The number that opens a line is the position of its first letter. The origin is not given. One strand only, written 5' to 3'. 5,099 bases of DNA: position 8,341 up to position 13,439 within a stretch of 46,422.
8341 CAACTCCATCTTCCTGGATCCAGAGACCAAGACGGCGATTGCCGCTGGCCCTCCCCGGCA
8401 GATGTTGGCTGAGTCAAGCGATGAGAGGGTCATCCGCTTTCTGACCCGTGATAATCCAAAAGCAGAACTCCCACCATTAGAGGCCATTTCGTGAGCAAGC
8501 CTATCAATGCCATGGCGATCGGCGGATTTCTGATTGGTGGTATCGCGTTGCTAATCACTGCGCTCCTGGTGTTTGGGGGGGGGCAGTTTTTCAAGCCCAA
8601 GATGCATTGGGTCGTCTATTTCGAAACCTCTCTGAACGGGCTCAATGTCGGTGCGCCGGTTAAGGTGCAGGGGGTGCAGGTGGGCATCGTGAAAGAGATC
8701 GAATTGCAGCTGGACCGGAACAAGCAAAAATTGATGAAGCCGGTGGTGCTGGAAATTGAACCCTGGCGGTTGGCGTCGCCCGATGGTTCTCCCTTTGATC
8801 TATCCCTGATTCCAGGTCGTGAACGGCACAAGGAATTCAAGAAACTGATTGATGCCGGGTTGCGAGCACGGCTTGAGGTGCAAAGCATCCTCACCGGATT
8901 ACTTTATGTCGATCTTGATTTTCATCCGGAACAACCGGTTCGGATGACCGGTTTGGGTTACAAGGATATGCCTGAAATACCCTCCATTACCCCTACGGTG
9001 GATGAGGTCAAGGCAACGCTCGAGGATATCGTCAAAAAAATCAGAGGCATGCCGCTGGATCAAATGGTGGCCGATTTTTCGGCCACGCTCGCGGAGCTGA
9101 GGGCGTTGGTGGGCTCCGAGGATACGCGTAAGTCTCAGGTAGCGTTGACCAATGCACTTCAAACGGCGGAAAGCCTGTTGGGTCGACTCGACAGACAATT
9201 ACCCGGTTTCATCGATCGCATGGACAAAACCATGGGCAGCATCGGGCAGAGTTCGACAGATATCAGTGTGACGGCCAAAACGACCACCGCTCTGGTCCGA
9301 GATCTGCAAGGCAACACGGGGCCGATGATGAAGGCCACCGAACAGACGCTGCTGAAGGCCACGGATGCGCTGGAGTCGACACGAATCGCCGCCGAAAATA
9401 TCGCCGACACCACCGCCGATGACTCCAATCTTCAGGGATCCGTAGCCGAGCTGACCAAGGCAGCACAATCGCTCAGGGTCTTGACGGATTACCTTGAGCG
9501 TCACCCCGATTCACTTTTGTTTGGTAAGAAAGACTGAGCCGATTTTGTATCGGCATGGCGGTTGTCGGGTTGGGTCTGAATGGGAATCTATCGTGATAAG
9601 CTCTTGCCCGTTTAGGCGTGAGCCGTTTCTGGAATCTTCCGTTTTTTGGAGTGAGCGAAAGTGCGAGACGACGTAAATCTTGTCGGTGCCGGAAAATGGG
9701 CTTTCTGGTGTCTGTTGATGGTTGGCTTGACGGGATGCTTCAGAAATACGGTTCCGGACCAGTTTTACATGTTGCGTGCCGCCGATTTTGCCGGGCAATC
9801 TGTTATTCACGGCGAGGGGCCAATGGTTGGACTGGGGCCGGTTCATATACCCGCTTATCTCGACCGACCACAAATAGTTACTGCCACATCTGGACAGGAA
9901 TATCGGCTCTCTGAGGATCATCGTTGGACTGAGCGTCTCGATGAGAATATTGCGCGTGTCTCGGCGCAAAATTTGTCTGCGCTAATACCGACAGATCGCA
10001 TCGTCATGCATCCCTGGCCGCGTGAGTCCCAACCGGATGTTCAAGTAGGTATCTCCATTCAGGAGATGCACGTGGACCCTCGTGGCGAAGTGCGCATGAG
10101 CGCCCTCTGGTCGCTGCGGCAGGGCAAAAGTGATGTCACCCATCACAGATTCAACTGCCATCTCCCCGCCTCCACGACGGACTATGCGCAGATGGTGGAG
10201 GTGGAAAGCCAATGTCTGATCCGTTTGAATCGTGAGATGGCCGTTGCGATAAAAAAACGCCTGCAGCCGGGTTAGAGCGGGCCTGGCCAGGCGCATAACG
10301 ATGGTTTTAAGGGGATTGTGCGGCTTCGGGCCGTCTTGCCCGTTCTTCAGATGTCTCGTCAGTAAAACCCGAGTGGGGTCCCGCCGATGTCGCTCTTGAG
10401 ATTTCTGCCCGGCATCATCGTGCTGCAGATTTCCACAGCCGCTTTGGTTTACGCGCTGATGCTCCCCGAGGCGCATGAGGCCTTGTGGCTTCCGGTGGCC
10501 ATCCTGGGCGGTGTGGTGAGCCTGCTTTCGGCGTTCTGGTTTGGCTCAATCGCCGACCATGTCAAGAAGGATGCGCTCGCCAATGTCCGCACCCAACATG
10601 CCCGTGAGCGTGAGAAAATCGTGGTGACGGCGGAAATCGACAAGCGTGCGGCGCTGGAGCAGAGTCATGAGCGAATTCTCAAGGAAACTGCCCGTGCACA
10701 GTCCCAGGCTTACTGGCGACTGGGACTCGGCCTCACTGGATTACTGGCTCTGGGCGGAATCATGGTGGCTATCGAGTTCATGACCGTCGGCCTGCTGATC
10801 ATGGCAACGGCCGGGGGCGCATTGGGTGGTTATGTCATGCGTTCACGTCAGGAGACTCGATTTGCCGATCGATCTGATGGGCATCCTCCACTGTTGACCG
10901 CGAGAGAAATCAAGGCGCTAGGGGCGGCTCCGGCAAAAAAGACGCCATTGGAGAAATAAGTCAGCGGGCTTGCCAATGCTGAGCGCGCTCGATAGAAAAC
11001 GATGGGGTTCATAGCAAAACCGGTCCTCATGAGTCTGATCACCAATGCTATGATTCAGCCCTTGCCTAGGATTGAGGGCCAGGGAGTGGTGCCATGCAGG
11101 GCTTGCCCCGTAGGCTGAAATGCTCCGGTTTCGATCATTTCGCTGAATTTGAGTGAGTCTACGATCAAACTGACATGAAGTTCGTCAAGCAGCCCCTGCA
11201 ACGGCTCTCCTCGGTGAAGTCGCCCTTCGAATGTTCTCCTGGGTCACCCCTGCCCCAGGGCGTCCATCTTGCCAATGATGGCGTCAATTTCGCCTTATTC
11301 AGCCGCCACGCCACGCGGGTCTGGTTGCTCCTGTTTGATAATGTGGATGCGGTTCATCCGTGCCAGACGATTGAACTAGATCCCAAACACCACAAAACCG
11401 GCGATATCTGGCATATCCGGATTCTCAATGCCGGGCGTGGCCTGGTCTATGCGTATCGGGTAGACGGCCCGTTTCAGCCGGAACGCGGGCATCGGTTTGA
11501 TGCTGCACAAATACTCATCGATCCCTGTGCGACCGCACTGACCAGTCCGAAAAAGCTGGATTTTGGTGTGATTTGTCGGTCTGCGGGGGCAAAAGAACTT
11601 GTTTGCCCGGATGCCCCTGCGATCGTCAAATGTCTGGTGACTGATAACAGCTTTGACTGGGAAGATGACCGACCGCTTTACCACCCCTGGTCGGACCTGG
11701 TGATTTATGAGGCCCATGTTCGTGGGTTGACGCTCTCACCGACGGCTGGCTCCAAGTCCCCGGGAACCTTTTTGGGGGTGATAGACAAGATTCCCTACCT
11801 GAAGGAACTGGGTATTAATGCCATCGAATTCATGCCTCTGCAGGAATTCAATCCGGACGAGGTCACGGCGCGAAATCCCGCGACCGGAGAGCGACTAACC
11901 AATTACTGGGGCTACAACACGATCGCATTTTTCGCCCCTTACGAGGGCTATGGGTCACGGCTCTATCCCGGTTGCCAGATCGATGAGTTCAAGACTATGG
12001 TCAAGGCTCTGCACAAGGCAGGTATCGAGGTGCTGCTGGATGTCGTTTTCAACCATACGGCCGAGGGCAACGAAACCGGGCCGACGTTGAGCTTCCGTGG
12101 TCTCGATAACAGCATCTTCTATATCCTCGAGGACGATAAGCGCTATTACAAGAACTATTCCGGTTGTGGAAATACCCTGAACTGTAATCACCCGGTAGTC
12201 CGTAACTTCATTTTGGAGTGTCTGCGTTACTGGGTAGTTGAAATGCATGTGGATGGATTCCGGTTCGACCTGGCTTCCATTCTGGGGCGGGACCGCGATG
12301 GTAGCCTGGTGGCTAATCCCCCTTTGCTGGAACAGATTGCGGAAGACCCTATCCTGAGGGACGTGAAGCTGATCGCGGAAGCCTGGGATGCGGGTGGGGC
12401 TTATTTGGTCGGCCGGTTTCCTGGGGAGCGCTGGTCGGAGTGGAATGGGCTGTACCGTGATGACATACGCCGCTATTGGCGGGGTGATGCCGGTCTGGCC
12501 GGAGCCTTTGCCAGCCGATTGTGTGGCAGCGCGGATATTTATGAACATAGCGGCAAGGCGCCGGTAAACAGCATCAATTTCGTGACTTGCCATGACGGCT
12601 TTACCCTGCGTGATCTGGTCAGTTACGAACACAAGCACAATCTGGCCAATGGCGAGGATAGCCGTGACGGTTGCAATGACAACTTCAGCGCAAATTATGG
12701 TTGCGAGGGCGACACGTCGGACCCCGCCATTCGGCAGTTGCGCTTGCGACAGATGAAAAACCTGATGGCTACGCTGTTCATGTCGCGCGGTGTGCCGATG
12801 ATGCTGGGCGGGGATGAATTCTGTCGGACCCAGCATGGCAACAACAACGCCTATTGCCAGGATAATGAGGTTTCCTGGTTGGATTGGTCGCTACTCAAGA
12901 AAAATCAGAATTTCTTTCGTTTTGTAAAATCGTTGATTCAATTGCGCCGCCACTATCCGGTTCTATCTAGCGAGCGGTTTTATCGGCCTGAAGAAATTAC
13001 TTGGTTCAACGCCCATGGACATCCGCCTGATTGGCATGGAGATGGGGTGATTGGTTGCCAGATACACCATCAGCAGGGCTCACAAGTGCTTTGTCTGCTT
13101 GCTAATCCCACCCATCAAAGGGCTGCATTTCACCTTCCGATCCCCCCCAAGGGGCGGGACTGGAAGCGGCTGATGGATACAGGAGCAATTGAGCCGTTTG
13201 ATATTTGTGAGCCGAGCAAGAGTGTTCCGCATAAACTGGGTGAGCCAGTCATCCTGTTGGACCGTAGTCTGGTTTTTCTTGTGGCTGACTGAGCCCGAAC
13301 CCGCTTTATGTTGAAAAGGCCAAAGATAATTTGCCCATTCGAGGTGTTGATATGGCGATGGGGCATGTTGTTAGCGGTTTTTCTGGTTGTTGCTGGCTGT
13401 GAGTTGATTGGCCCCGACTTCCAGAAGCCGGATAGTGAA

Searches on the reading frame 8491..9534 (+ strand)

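Call 8: search_protein_families(library=pfam, proteins=[window:8491-9534:+], max_evalue=0.001)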
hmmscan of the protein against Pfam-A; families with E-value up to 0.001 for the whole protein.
window:8491-9534:+ (348 aa): 1 family
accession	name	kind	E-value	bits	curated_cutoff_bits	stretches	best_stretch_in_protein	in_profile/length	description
PF02470.25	MlaD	-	3.3e-13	50.1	25.1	1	42-144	7-80/81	MlaD protein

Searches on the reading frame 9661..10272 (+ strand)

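Call 8: search_protein_families(library=pfam, proteins=[window:9661-10272:+], max_evalue=0.001)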
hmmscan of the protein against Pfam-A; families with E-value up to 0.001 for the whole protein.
window:9661-10272:+ (204 aa): 1 family
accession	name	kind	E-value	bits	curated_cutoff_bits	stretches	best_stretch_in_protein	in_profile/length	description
PF03886.18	ABC_trans_aux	-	1.6e-40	138.8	26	1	36-194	1-161/161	ABC-type transport auxiliary lipoprotein component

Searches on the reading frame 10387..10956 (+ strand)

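Call 8: search_protein_families(library=pfam, proteins=[window:10387-10956:+], max_evalue=0.001)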
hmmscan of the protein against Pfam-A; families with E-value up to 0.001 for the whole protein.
window:10387-10956:+ (190 aa): 1 family
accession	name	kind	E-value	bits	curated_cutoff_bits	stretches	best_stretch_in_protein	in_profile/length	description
PF07264.17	EI24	-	0.00045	20.8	32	1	32-152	67-151/199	Sulfate transporter CysZ/Etoposide-induced protein 2.4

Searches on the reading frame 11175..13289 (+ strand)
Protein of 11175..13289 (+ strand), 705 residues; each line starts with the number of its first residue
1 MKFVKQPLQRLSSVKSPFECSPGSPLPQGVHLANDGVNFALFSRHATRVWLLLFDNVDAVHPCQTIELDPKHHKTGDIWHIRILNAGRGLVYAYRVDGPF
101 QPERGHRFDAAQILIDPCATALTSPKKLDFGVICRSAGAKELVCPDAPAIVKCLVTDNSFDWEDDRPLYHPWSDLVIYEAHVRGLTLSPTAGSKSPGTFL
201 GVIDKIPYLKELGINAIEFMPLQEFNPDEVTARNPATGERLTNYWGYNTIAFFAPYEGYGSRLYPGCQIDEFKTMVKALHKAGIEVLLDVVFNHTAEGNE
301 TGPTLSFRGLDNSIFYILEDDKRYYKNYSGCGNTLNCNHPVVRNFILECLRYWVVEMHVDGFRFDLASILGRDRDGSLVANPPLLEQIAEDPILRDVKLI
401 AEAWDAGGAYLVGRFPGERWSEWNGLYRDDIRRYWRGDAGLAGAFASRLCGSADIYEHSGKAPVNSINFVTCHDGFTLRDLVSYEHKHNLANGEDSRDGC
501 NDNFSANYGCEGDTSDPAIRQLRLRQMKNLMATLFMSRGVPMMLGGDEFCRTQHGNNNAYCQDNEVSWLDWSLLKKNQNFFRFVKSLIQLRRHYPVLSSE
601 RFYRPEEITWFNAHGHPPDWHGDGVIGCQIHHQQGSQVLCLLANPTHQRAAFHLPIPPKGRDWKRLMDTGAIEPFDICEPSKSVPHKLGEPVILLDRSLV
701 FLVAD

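Call 8: search_protein_families(library=pfam, proteins=[window:11175-13289:+], max_evalue=0.001)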
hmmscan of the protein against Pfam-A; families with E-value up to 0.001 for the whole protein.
window:11175-13289:+ (705 aa): 3 families
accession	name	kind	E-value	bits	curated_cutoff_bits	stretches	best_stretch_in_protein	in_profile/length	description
PF00128.31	Alpha-amylase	-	8.6e-22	78.4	22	2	196-299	15-96/446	Alpha amylase, catalytic domain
PF02922.24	CBM_48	-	1.4e-12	48.2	22.4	1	29-119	3-83/83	Carbohydrate-binding module 48 (Isoamylase N-terminal domain)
PF21156.3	ISOA1-3_C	-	0.00011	22.8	27.3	1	610-681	2-72/106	Isoamylase 1-3, C-terminal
